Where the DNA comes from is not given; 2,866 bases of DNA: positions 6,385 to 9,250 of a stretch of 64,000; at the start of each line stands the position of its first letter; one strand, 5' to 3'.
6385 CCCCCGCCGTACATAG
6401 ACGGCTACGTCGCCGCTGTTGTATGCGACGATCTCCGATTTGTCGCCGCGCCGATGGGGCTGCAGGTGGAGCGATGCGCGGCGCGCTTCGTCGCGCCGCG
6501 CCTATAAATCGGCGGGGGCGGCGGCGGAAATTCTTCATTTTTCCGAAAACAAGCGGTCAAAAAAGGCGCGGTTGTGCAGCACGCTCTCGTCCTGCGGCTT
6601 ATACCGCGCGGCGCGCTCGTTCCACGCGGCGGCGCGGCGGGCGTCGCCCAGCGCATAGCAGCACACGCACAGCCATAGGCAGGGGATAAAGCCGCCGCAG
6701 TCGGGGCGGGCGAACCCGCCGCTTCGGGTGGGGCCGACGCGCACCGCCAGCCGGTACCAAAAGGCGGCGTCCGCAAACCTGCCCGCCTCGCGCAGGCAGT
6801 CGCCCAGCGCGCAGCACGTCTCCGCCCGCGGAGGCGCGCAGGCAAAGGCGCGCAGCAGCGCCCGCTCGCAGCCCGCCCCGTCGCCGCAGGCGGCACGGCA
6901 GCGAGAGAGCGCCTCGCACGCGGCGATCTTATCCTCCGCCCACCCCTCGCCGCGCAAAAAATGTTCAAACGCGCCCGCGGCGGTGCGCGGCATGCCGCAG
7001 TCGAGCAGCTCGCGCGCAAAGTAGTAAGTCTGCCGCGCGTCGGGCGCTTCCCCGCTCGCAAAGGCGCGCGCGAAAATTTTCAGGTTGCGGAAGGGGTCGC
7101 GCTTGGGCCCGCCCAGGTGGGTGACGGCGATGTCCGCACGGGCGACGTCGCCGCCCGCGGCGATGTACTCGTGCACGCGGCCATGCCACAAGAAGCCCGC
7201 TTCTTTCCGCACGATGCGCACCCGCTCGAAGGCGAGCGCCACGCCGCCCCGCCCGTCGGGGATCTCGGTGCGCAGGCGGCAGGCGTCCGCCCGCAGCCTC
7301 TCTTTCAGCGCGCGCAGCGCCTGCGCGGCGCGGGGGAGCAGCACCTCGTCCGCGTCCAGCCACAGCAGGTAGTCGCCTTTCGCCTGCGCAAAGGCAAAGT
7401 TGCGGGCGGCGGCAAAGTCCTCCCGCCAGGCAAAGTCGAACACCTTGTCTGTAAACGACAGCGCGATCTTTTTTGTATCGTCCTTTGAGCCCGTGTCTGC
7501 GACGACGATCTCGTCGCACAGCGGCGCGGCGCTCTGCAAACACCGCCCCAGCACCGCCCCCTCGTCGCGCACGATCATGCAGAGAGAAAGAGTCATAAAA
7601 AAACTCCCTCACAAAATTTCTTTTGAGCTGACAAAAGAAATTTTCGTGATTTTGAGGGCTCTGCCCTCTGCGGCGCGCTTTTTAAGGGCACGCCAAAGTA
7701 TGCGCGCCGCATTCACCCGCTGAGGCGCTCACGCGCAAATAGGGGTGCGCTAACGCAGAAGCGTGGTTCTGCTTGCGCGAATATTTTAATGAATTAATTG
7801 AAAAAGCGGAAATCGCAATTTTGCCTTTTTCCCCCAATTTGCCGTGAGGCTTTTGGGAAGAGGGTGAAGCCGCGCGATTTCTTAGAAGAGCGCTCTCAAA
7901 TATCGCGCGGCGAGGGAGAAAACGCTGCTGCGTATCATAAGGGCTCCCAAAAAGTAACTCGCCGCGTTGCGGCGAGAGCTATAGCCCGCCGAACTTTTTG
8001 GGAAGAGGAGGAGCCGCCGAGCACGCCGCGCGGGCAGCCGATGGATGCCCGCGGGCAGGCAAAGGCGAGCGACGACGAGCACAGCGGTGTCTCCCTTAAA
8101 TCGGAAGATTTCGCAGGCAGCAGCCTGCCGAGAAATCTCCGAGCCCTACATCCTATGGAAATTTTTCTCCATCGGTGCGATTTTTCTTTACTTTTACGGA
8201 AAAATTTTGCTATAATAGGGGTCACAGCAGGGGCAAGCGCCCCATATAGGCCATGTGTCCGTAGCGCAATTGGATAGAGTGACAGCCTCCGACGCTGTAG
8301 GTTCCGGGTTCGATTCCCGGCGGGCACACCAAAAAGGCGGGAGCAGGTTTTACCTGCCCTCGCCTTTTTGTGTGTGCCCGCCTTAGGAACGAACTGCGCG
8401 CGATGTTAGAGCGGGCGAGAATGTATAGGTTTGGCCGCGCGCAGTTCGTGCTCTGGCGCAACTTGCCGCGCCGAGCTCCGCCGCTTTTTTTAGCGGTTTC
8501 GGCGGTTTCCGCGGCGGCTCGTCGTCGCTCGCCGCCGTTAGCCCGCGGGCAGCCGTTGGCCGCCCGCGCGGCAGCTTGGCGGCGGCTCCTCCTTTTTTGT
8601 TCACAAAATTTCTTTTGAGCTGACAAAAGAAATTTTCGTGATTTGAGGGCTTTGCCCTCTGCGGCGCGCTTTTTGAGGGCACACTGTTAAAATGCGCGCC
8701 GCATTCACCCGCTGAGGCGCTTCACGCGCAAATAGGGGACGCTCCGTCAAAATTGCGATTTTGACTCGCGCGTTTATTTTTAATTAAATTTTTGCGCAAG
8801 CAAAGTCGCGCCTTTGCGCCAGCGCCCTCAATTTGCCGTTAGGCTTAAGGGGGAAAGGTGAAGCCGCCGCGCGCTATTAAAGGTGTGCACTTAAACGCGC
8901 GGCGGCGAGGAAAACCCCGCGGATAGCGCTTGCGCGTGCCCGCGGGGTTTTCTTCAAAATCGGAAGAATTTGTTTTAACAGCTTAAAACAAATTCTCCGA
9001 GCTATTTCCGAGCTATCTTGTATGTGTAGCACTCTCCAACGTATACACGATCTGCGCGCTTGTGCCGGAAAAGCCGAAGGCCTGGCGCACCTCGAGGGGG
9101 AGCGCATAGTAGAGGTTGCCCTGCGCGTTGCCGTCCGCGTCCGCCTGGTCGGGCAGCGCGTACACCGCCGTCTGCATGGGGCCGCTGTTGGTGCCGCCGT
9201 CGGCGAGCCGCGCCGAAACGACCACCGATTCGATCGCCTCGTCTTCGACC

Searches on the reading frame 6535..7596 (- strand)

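Call 10: search_protein_families(library=pfam, proteins=[window:6535-7596:-])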
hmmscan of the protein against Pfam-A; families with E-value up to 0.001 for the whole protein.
window:6535-7596:- (353 aa): 3 families
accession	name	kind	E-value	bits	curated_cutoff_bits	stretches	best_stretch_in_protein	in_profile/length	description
PF00535.33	Glycos_transf_2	-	1.3e-18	68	23.3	1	4-104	1-109/168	Glycosyl transferase family 2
PF07719.23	TPR_2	-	1.7e-05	25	27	0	258-289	1-32/34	Tetratricopeptide repeat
PF13704.12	Glyco_tranf_2_4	-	3.4e-05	24.7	27.5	1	10-95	1-95/98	Glycosyl transferase family 2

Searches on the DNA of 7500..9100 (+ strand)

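Call 27: search_rna_families(source=window, start=7500, end=9100, threshold=evalue, max_evalue=1)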
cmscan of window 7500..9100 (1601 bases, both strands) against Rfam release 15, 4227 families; matches with E-value up to 1: 9.
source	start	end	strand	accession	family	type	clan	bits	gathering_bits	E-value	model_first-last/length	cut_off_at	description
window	8255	8328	+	RF00005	tRNA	Gene; tRNA;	CL00001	58.9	29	9.2e-12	1-71/71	no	tRNA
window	8323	8378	+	RF04269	mir-373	Gene; miRNA;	-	24.7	69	0.071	1-69/69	no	mir-373 microRNA precursor family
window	8951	9013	-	RF02366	Yfr19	Gene; sRNA;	-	24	70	0.87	1-82/82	no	Cyanobacterial functional RNA 19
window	7602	7669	+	RF02663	GmglnB1_5p_UTR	Cis-reg;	-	21.7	54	0.41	1-85/85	no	GmglnB1 5'UTR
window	8962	8999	-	RF03208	mir-1781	Gene; miRNA;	-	21.6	68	0.39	1-86/86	no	mir-1781 microRNA precursor family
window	8309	8394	-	RF04274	mir-9223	Gene; miRNA;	-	20.9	53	0.32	1-76/76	no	mir-9223 microRNA precursor family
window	8255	8329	-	RF04354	Plastid-ycf2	Cis-reg;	-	20.8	65.7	0.29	1-75/75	no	Plastid-ycf2 5UTR RNA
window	8317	8451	+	RF02571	Mcr7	Gene; sRNA;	-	15.8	380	0.35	1-351/351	no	mcr7 sRNA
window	8602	8737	-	RF02867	ncS011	Gene; sRNA;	-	13.9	48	0.97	1-207/207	no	Burkholderia sRNA 11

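Call 70: build_rna_model(alignment_id=A3, structure=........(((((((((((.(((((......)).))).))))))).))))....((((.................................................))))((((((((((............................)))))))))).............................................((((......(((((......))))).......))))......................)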
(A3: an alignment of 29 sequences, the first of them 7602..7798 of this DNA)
Model R1 built from alignment A3 (29 sequences, 263 columns); structure: as given.
model positions 221; base pairs 39; branch points 3; effective number of sequences 3.37; information 0.59 bits per position. Calibrated on 0.2 Mb of random sequence (short: E-values are rough).
structure used (alignment columns):
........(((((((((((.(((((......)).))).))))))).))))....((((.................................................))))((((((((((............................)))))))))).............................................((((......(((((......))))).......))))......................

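Call 71: search_with_rna_model(model_id=R1, sources=[window, L007, L008, L009, L010, L011, L012, L013, L014, L015, L016, L017, L018, L019, L020, L021, L022, L023, L024, L025, L026, L027, L028, L029, L030, L031, L032, L033, L035, L043, L044, L045, L046, L047, L048, L049, L052, L058, L063, L067, L071, L073, L074, L075, L076, L077, L078, L079, L080, L081, L083, L086, L087, L092, L093, L095, L099, L103, L106, L108, L110, L114, L115, L117, L118, L120, L121, L122, L123, L125, L126, L127, L129, L131, L133, L134, L141, L142, L144, L146], max_evalue=0.00001, make_alignment=true)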
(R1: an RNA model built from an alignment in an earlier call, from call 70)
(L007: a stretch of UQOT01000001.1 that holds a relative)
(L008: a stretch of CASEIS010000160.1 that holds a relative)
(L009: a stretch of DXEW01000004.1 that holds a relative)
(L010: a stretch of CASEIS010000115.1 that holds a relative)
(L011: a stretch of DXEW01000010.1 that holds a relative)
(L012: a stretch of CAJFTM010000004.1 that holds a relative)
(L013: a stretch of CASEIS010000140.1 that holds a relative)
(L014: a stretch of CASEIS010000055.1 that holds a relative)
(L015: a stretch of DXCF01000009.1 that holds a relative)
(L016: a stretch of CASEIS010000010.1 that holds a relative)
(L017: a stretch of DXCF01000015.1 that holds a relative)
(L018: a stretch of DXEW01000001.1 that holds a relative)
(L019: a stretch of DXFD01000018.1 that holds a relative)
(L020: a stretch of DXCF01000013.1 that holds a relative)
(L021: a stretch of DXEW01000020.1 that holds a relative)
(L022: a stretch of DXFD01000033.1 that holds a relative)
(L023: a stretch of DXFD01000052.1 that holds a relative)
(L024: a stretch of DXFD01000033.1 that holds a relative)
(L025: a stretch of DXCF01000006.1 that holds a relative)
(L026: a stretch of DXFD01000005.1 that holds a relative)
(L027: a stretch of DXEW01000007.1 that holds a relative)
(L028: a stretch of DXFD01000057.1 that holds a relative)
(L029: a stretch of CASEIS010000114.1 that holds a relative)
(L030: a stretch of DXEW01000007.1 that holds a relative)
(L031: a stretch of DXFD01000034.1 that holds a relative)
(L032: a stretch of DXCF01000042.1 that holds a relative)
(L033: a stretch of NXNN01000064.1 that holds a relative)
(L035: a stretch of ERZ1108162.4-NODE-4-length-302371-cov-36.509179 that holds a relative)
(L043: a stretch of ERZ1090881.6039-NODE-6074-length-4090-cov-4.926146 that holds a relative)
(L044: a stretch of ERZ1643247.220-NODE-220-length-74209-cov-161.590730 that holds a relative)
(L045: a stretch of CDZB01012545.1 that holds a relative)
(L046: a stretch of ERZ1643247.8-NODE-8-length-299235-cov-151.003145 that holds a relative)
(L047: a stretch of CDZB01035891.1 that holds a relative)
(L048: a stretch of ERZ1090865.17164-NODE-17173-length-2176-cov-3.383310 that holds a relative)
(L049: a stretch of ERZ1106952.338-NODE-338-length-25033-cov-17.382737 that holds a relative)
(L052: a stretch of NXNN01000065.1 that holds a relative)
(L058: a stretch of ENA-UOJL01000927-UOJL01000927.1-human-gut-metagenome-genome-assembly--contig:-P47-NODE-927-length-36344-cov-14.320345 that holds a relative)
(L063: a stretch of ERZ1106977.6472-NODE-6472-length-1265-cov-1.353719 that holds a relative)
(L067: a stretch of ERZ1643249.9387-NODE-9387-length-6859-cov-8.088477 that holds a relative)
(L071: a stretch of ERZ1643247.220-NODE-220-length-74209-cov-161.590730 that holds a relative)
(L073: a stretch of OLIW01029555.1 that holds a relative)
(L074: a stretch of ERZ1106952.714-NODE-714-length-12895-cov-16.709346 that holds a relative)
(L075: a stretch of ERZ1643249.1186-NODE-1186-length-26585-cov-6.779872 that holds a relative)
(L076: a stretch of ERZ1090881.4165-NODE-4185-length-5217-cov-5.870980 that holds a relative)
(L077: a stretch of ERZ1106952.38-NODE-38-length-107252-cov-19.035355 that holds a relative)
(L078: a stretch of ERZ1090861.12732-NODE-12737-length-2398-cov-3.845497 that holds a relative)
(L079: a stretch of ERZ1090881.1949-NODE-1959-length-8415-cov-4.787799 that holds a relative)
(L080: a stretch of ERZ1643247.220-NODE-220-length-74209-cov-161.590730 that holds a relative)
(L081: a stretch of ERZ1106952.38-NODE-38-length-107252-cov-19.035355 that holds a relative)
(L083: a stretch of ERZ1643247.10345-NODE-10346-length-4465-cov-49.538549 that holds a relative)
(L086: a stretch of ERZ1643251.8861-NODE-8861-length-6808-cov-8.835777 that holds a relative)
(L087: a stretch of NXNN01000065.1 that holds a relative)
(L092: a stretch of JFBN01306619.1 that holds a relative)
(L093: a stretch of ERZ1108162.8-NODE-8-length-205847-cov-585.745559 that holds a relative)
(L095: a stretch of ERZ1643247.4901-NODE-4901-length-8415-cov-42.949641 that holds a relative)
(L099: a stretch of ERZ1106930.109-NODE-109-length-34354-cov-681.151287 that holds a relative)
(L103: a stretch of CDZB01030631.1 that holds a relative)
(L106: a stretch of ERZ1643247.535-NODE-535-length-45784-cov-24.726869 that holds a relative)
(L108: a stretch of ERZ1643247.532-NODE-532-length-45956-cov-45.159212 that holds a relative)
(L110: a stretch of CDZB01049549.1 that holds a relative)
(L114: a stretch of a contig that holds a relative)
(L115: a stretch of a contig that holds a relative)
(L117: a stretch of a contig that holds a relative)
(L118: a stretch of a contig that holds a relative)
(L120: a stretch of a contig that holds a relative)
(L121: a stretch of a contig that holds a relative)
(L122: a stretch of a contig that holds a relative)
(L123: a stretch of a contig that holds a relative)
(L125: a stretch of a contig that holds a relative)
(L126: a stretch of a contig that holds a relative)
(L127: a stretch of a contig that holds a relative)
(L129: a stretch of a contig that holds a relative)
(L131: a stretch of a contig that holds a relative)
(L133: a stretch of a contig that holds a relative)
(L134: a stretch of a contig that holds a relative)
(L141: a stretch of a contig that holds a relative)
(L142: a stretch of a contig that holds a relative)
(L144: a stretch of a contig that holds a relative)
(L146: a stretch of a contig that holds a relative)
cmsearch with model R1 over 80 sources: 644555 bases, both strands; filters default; matches with E-value up to 0.00001: 162.
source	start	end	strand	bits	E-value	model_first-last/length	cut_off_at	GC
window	40595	40829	+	209.3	2.9e-56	1-221/221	no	0.48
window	8778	9006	-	202.2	2.7e-54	1-221/221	no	0.51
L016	1143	1378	-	202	3e-54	1-221/221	no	0.42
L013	2791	3020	-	192.2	1.6e-51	1-221/221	no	0.57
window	42661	42867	-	191.8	2.2e-51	1-221/221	no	0.5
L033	1714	1921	+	189.5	9.7e-51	1-221/221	no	0.47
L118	2662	2870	+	189.2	1.2e-50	1-221/221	no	0.49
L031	3278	3489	-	188.4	1.9e-50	1-221/221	no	0.49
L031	2934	3125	-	187.5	3.4e-50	1-221/221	no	0.55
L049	1101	1310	+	187.3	3.8e-50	1-221/221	no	0.48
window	56596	56827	-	187.3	3.9e-50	1-221/221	no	0.49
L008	1427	1658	+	186.4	7e-50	1-221/221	no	0.49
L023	1185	1376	-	186.2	7.8e-50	1-221/221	no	0.49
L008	1867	2096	-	186.2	8e-50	1-221/221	no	0.57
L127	7268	7473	-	184.2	2.9e-49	1-221/221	no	0.48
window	7603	7794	+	182.8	6.9e-49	1-221/221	no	0.51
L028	7258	7450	-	181.4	1.7e-48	1-221/221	no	0.56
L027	1954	2190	+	181.3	1.8e-48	1-221/221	no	0.45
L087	4465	4670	+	180.2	3.6e-48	1-221/221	no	0.46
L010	5103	5297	+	179.8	4.8e-48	1-221/221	no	0.51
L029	579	802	+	178.5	1.1e-47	1-221/221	no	0.46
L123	2837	3045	-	176.7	3.4e-47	1-221/221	no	0.49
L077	979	1217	-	175.9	5.8e-47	1-221/221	no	0.48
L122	321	531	-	175.8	6.4e-47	1-221/221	no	0.51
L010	7515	7706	-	175.1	9.7e-47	1-221/221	no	0.49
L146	8866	9076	-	174.9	1.1e-46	1-221/221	no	0.5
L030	4921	5158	+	173.3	3.1e-46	1-221/221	no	0.56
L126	2794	3002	-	172.2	6.4e-46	1-221/221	no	0.52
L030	5532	5767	-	171.1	1.3e-45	1-221/221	no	0.57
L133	13878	14109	+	170.9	1.4e-45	1-221/221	no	0.5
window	8595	8787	+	169.3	4.1e-45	1-221/221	no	0.46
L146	11517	11718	+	169.1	4.5e-45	1-221/221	no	0.5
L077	5900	6110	-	168.8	5.6e-45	1-221/221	no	0.45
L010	7247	7466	+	168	9.6e-45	1-221/221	no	0.46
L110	11997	12206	+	167.1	1.6e-44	1-221/221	no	0.45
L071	8718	8929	+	167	1.8e-44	1-221/221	no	0.47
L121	636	873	+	166.6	2.3e-44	1-221/221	no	0.48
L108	73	281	-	166.2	3e-44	1-221/221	no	0.51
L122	8010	8220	+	165.8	3.9e-44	1-221/221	no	0.45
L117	1403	1613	-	165.3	5.3e-44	1-221/221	no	0.55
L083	330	550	-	165.2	5.6e-44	1-221/221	no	0.45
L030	1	226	-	164.8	7.4e-44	1-221/221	no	0.58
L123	4884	5093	-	164.6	8.3e-44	1-221/221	no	0.48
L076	1393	1619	-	164.2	1.1e-43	1-221/221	no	0.48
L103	10694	10903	+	163.1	2.2e-43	1-221/221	no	0.5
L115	725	950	-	162.3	3.5e-43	1-221/221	no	0.51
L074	1446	1657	+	162.3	3.6e-43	1-221/221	no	0.51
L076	58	290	+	161.7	5.4e-43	1-221/221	no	0.48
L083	122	327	-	160.5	1.2e-42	1-221/221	no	0.57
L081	2981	3189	+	160.4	1.2e-42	1-221/221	no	0.52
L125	6171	6391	+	157.4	8.2e-42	1-221/221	no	0.48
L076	1639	1871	-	157.2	9.8e-42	1-221/221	no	0.49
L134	3120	3312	-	157.1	1.1e-41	1-221/221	no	0.52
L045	2223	2451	+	156.7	1.3e-41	1-221/221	no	0.52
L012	5840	6030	-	154.5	5.4e-41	1-221/221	no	0.48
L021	6813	7037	+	154.2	6.5e-41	1-221/221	no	0.51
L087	7564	7801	-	153.9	7.8e-41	1-221/221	no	0.5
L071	6957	7167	+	152.9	1.5e-40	1-221/221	no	0.51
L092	5679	5885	+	150.4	7.8e-40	1-221/221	no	0.43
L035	2605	2795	-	150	9.9e-40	1-221/221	no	0.52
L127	6884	7093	-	149.9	1.1e-39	1-221/221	no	0.45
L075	881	1073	+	149.8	1.1e-39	1-221/221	no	0.51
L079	7840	8031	+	145.6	1.7e-38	1-221/221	no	0.6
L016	5321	5561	-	144.5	3.3e-38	1-221/221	no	0.5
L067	6609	6851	-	142.8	9.7e-38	1-221/221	no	0.52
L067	278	472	+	142.6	1.1e-37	1-221/221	no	0.52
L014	309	529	-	141.5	2.3e-37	1-221/221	no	0.52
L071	11265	11484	+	141.1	3e-37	1-221/221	no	0.45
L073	659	898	+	141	3.3e-37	1-221/221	no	0.52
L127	2226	2422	-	140.8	3.5e-37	1-221/221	no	0.49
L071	7160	7401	-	140.8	3.5e-37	1-221/221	no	0.48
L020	491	721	-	140.6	4e-37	1-221/221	no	0.47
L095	1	200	+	140.5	4.2e-37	24-221/221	5'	0.48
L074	1650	1892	-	140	6.2e-37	1-221/221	no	0.42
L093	533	773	+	139.5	8.1e-37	1-221/221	no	0.49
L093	219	458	+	138.6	1.4e-36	1-221/221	no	0.5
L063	193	383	+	138.5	1.6e-36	1-221/221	no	0.52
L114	3330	3520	+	138.5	1.6e-36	1-221/221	no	0.52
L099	7875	8113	+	137.8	2.4e-36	1-221/221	no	0.52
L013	1958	2294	-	137.6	2.8e-36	1-221/221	no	0.54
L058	5103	5342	-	137.5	3.1e-36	1-221/221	no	0.5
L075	1062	1387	-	136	7.7e-36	1-221/221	no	0.47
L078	105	345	+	135.8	8.8e-36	1-221/221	no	0.51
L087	1932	2171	+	135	1.5e-35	1-221/221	no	0.5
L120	172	366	+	134.6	1.9e-35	1-221/221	no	0.48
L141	6845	7077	+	134.1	2.7e-35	1-221/221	no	0.57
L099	7541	7778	+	133.4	4.1e-35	1-221/221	no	0.52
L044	570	801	+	129.5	5.2e-34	1-221/221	no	0.48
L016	925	1113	-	128.1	1.2e-33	1-221/221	no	0.5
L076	2144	2337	-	125.1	8.4e-33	1-221/221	no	0.51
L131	13890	14083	+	125.1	8.4e-33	1-221/221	no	0.51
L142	5312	5502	-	124.7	1.1e-32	1-221/221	no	0.5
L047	112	307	-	123.8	1.9e-32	1-221/221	no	0.47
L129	133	328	-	123.4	2.6e-32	1-221/221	no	0.46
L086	3484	3705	+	122.9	3.6e-32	1-221/221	no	0.53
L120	359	608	-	122.1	6.1e-32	1-221/221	no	0.48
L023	6805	7123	+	121.6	8.1e-32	1-221/221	no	0.55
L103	10896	11089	-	121.1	1.1e-31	1-221/221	no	0.46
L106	231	426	-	119.8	2.5e-31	1-221/221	no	0.48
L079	8241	8415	+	118.6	5.5e-31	1-189/221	3'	0.55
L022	2149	2489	-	118.6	5.5e-31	1-221/221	no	0.53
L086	3706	4036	+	117.8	9.2e-31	1-221/221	no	0.5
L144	215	464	-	116.5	2.2e-30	1-221/221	no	0.53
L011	496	732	+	114.3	8.7e-30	1-221/221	no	0.56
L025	3435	3773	-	114.1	1e-29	1-221/221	no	0.5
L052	1058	1393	+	113.1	2e-29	1-221/221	no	0.5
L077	739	972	+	109.9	1.5e-28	1-221/221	no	0.47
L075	525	756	+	108.6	3.4e-28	1-221/221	no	0.49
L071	6636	6867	+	105.1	3.2e-27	1-221/221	no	0.47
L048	123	304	+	103.5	9e-27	1-221/221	no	0.49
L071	8955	9195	-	102.7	1.5e-26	1-221/221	no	0.46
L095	7677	7858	+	102.1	2.2e-26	1-221/221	no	0.51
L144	27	222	+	101.5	3.3e-26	1-221/221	no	0.48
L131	14142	14367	+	100.6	5.8e-26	1-221/221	no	0.46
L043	108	301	+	100.1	8.1e-26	1-221/221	no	0.46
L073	93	318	+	99.1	1.6e-25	1-221/221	no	0.47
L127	1710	1928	-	98.9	1.8e-25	1-221/221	no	0.52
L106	1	238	+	95.1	2e-24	6-221/221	5'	0.49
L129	1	140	+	94.7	2.6e-24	84-221/221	5'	0.43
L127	1968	2186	-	93.7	5e-24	1-221/221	no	0.52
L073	312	662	-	90.7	3.3e-23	1-221/221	no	0.49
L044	1259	1481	-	90.1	5.1e-23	1-221/221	no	0.5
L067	1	153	+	85.9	7.6e-22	41-221/221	5'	0.53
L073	1078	1286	-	81.4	1.4e-20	1-221/221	no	0.44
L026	6186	6428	+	77.2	2e-19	1-221/221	no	0.56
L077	5773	5963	+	74.7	9.6e-19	1-221/221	no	0.48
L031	2555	2736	-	74.6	1e-18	1-221/221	no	0.64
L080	6853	7099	+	74.1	1.4e-18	1-221/221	no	0.5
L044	1072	1258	-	70.9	1.1e-17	1-221/221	no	0.56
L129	330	559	-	70.3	1.7e-17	1-221/221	no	0.48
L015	9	207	-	69.7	2.4e-17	1-221/221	no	0.55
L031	3582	3761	-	67.3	1.1e-16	1-221/221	no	0.6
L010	5555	5685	-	66.8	1.6e-16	1-221/221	no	0.56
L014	164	398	+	65.3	4e-16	1-221/221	no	0.53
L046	2316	2665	+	65.3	4e-16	1-221/221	no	0.55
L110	12199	12336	-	65.2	4.5e-16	85-221/221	5'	0.5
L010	5368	5524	-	63.9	1e-15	1-221/221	no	0.46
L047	1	118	+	62.9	1.9e-15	104-221/221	5'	0.47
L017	9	208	-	61.3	5.5e-15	1-221/221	no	0.61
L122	8303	8452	+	60.9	7e-15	1-221/221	no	0.48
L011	950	1109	+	59.9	1.3e-14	1-221/221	no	0.47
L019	24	229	-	59.6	1.6e-14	1-221/221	no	0.61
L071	1272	1489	-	58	4.4e-14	1-221/221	no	0.55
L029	814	1001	+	57.9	4.7e-14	1-221/221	no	0.56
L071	22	162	-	56.7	1e-13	1-221/221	no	0.47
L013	2607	2800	+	54.8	3.5e-13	1-221/221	no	0.51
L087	7273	7403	-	52.4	1.6e-12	1-221/221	no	0.57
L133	14164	14221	+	48.8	1.6e-11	1-58/221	3'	0.33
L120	5821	5870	+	40.7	3e-09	1-50/221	3'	0.3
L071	1246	1393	+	39.6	6e-09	1-221/221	no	0.49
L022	1938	2120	-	37.1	3e-08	1-221/221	no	0.63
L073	1396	1447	-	33.1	3.9e-07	171-221/221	5'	0.42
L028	6798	6927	-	30.3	2.4e-06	1-221/221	no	0.63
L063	76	244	-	28.6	6.9e-06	1-221/221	no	0.44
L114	3213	3381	-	28.6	6.9e-06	1-221/221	no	0.44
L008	1660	1830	+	28.1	9.9e-06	1-221/221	no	0.54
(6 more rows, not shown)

Alignment A5: 150 matches aligned to the model, 774 columns, each read 5' to 3' on its own strand. Consensus structure (alignment columns), stored with it:
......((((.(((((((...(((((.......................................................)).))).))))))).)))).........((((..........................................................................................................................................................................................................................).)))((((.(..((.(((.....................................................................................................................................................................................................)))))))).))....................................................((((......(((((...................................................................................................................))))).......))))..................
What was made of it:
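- A covariance model finds 162 matches in 645 kb (call 71).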
